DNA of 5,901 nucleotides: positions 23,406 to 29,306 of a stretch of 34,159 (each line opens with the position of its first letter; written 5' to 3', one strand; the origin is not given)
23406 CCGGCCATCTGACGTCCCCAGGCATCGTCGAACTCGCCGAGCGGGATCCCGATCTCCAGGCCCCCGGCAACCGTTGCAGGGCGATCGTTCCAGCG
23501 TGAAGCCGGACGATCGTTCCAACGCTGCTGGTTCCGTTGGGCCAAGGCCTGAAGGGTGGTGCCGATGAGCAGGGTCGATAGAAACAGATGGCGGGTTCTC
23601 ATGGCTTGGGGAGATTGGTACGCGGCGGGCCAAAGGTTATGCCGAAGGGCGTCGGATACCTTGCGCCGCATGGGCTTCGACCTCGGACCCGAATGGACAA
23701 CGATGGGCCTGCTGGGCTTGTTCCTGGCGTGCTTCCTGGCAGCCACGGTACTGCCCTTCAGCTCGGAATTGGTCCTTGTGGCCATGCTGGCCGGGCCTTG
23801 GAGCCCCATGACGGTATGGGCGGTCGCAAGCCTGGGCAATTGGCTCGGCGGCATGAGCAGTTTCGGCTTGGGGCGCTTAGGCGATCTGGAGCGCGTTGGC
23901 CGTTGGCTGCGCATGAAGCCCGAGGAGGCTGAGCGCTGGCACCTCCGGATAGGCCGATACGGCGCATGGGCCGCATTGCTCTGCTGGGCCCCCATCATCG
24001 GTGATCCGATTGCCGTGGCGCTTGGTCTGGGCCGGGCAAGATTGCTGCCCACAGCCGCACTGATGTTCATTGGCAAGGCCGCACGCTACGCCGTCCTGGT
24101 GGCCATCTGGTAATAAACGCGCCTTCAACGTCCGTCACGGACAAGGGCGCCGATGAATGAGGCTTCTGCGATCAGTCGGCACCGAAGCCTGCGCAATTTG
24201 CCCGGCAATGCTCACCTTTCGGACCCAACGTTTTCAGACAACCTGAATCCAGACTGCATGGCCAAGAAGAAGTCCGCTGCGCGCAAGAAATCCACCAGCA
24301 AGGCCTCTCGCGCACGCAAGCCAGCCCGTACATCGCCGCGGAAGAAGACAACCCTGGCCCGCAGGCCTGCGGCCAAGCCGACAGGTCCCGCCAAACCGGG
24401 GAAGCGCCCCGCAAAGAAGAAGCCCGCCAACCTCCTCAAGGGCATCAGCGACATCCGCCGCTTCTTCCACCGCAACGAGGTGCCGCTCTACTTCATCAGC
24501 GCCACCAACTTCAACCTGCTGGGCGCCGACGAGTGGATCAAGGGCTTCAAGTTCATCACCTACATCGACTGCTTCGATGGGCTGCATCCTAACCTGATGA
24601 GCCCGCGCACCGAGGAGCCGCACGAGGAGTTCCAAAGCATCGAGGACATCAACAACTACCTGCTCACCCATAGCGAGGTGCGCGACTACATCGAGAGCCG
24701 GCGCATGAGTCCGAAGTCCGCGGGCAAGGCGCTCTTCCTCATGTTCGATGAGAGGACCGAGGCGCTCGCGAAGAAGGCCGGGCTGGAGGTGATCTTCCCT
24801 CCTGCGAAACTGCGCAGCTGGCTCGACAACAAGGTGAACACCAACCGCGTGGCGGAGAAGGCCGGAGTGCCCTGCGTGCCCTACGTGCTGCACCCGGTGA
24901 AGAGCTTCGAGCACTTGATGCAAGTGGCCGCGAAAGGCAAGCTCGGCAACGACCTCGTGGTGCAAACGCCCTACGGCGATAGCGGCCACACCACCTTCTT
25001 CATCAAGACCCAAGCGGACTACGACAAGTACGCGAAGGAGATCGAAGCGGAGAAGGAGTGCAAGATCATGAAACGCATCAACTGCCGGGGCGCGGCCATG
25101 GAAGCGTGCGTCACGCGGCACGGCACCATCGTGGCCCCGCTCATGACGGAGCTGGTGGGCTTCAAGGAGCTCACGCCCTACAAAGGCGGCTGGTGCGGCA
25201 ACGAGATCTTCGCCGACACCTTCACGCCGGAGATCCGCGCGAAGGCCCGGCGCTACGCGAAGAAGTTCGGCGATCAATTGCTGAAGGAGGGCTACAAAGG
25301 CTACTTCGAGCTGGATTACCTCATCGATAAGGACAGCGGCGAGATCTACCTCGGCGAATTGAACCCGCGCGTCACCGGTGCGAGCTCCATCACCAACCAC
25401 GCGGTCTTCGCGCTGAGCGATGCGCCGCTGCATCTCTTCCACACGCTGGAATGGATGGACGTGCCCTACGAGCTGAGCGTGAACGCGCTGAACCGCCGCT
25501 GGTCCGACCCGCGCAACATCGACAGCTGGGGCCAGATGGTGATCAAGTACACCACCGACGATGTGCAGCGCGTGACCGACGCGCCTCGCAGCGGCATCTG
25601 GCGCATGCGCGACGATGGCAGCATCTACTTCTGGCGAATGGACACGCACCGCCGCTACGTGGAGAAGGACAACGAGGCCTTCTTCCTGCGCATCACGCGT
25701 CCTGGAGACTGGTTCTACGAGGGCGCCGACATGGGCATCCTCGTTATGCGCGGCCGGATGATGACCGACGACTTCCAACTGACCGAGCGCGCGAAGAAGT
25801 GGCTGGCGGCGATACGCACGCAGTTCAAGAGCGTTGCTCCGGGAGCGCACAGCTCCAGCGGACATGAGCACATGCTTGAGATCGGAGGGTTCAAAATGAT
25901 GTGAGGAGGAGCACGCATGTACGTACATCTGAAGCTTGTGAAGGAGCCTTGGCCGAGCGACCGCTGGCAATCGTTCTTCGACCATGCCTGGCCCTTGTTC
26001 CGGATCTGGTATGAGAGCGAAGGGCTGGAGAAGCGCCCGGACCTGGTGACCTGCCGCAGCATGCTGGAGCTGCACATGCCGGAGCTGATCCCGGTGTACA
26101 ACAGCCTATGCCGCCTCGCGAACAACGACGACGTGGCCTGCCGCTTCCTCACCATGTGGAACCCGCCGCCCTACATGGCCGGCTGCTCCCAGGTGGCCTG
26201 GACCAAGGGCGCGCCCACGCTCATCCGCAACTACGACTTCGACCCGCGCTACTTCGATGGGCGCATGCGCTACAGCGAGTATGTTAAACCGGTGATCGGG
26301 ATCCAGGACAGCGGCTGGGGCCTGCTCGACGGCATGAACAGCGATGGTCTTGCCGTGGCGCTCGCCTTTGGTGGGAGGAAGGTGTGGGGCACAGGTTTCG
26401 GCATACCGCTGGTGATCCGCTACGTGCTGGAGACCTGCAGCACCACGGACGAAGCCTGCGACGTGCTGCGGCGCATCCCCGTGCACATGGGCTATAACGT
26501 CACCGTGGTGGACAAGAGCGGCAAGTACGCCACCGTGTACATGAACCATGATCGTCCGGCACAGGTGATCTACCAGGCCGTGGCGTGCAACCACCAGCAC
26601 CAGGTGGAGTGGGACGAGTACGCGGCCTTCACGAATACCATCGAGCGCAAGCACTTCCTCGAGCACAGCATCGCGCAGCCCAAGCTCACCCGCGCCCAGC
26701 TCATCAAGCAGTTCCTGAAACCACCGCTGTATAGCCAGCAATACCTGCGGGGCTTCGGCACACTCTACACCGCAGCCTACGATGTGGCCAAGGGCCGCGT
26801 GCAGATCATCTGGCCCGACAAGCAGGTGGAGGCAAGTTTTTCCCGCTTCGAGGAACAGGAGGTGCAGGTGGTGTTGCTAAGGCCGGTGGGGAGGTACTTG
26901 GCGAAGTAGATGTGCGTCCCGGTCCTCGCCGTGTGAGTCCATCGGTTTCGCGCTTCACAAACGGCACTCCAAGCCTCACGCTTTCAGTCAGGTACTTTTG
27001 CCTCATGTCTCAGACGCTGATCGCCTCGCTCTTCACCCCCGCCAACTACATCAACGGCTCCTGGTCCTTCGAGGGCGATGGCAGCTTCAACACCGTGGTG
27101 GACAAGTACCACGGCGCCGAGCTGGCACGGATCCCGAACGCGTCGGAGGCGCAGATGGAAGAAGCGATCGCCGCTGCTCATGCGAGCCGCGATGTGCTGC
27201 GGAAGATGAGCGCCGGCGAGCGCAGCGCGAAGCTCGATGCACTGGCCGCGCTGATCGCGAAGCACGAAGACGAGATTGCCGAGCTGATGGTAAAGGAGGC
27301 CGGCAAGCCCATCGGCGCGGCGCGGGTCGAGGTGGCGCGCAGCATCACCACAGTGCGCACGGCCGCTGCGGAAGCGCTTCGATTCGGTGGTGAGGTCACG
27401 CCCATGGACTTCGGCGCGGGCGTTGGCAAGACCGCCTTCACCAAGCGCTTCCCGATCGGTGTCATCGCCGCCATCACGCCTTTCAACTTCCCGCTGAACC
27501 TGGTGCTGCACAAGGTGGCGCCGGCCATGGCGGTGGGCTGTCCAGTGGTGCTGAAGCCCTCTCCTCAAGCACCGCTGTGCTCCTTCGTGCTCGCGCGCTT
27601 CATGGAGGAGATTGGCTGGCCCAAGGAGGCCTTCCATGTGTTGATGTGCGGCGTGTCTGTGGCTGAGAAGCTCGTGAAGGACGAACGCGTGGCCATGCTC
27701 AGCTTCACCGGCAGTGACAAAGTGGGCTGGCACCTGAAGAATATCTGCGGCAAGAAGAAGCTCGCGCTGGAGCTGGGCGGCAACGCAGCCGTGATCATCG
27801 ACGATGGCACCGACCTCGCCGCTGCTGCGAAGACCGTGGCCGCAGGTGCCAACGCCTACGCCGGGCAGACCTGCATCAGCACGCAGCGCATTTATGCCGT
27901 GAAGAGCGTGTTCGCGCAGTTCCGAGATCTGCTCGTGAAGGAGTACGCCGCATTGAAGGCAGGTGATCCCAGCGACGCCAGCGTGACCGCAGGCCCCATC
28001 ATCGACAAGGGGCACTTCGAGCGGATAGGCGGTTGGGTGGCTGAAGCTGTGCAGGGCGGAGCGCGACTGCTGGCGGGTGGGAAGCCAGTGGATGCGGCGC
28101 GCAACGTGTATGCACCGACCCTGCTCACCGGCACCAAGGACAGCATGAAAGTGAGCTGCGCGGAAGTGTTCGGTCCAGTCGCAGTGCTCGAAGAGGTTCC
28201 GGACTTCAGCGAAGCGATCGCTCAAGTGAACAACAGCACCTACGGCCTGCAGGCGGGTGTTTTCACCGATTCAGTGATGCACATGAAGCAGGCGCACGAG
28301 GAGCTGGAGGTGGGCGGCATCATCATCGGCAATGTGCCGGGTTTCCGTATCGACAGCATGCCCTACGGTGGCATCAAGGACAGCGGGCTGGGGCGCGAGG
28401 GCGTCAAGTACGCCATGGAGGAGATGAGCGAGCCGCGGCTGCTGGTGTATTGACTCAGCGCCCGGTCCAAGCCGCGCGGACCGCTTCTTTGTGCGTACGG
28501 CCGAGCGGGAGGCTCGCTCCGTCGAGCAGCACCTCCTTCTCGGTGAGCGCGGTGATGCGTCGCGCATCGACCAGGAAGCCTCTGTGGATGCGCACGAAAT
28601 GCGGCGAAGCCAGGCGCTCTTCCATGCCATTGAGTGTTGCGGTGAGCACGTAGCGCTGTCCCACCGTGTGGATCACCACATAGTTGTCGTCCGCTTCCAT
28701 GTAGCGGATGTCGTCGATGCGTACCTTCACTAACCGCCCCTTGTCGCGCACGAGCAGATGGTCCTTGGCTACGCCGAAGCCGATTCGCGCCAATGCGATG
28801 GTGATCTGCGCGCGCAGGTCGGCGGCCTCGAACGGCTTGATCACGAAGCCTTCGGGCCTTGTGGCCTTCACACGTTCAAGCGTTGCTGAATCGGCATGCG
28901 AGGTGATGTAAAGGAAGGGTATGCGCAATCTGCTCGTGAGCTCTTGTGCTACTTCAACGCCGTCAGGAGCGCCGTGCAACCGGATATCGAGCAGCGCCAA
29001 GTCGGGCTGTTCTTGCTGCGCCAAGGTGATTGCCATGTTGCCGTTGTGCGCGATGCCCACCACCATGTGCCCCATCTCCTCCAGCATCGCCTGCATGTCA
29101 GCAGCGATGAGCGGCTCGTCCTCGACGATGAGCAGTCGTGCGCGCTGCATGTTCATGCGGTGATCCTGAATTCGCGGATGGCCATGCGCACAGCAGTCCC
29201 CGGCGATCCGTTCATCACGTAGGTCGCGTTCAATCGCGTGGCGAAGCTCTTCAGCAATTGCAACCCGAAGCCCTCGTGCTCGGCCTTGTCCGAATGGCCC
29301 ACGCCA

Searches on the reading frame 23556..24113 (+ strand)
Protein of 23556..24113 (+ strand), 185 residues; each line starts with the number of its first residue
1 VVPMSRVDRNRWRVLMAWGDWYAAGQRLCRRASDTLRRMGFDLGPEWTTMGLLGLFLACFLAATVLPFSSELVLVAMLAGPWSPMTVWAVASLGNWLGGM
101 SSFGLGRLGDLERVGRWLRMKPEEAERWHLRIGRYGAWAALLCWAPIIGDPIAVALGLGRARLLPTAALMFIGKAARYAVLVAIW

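Call 6: search_protein_families(library=pfam, proteins=[window:23556-24113:+], max_evalue=0.01)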
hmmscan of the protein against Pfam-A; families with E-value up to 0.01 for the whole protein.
window:23556-24113:+ (185 aa): 1 family
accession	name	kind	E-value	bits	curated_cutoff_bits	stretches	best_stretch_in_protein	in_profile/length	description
PF09335.16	VTT_dom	-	4.8e-08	33.9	33.9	1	67-183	2-119/123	VTT domain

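Call 7: search_protein_families(library=ncbifam, proteins=[window:23556-24113:+], max_evalue=0.01)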
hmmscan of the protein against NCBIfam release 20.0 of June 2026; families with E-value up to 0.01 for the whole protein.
window:23556-24113:+ (185 aa): 1 family
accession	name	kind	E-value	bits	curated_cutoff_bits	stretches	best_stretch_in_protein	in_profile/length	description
NF052605.1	UndecprPTUptAStph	equivalog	0.00024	21.2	300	1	111-176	84-150/197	undecaprenyl phosphate transporter UptA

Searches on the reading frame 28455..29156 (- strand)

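Call 6: search_protein_families(library=pfam, proteins=[window:28455-29156:-], max_evalue=0.01)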
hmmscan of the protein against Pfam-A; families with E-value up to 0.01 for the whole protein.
window:28455-29156:- (233 aa): 2 families
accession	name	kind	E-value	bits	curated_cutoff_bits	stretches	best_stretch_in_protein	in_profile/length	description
PF00072.30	Response_reg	-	1.3e-19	70.9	30.2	1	9-118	2-110/111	Response regulator receiver domain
PF04397.21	LytTR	-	1.6e-19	70.4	22.6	1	141-230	2-97/98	LytTr DNA-binding domain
